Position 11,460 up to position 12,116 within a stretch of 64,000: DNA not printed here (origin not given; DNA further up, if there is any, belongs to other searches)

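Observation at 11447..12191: Four-helix-bundle (23S-IVS protein family) gene in an inverted-repeat-bounded cassette that splits ftsA from ftsZ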

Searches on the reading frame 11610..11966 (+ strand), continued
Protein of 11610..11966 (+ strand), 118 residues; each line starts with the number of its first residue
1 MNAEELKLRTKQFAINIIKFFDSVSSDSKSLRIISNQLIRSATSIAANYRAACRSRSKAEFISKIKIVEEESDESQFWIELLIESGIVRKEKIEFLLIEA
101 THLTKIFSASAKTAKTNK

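Call 73: get_annotated_region(hit=H1, flank=1500)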
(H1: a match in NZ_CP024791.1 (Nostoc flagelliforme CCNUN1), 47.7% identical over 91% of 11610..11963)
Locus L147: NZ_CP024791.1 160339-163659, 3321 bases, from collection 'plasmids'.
description: Nostoc flagelliforme CCNUN1 plasmid pNFSY06, complete sequence
organism: Nostoc flagelliforme CCNUN1 (NCBI taxid 2038116)
taxonomy: Bacteria; Cyanobacteriota; Cyanophyceae; Nostocales; Nostocaceae; Nostoc; Nostoc flagelliforme; Nostoc flagelliforme CCNUN1
host: -; source: cell culture,desert soil; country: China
typing (MOB-suite, as given by PLSDB): non-mobilizable; replicon rep_cluster_1622,rep_cluster_317
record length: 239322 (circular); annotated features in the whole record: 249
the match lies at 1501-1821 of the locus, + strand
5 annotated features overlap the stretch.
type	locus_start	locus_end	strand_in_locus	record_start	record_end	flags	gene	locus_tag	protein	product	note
CDS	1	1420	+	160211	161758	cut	-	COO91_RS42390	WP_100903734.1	hypothetical protein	-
CDS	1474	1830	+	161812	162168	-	-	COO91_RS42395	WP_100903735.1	four helix bundle protein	-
CDS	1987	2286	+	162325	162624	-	-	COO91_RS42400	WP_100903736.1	hypothetical protein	-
CDS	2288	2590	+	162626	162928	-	-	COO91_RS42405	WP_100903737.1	hypothetical protein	-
CDS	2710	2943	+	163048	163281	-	-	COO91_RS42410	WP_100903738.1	hypothetical protein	-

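Call 74: get_annotated_region(hit=H11, flank=1500)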
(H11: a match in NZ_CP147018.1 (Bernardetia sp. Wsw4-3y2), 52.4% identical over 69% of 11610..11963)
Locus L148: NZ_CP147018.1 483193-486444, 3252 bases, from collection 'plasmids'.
description: Bernardetia sp. Wsw4-3y2 plasmid plasmd1, complete sequence
organism: Bernardetia sp. Wsw4-3y2 (NCBI taxid 3127471)
taxonomy: Bacteria; Bacteroidota; Cytophagia; Cytophagales; Bernardetiaceae; Bernardetia; Bernardetia sp. Wsw4-3y2
host: -; source: Red alga,Red algae; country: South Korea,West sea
typing (MOB-suite, as given by PLSDB): non-mobilizable
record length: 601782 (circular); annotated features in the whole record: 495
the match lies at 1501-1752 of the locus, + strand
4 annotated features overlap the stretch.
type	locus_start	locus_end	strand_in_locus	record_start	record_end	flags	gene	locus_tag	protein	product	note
CDS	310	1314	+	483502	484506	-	-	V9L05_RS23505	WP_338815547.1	beta-ketoacyl-ACP synthase III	GO:0006633 - fatty acid biosynthetic process [Evidence IEA]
CDS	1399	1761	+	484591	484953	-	-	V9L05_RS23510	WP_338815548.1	four helix bundle protein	-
CDS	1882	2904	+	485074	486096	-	-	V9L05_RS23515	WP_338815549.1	M20/M25/M40 family metallo-hydrolase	-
CDS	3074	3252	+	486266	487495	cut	-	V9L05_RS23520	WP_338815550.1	AAA family ATPase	-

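Call 87: find_related_loci(query=A1, collection=viral_contigs, flank=2500)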
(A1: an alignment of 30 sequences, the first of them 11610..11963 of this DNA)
Query A1 (118 aa) in viral_contigs; peptide patterns used: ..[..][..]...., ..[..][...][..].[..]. (x = any residue, [..] = any of these).
45 stretches matched a pattern; 9 encode a relative of the query (tblastn E <= 1e-3); 9 distinct loci.
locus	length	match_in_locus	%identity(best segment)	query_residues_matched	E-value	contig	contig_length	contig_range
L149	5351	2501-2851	47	1-118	1e-30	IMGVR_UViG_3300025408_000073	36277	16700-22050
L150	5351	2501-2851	47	1-118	1e-30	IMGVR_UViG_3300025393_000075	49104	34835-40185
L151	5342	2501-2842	50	1-115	8e-29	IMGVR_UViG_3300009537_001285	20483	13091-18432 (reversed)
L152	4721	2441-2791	46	1-118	7e-25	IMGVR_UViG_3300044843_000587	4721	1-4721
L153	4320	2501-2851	46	1-118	7e-25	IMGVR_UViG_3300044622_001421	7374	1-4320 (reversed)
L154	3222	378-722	47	1-116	2e-24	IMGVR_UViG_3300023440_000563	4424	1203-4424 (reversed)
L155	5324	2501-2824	39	1-109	3e-21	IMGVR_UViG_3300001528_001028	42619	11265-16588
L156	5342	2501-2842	37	1-115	4e-21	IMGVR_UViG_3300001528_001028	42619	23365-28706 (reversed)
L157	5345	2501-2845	37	1-116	5e-20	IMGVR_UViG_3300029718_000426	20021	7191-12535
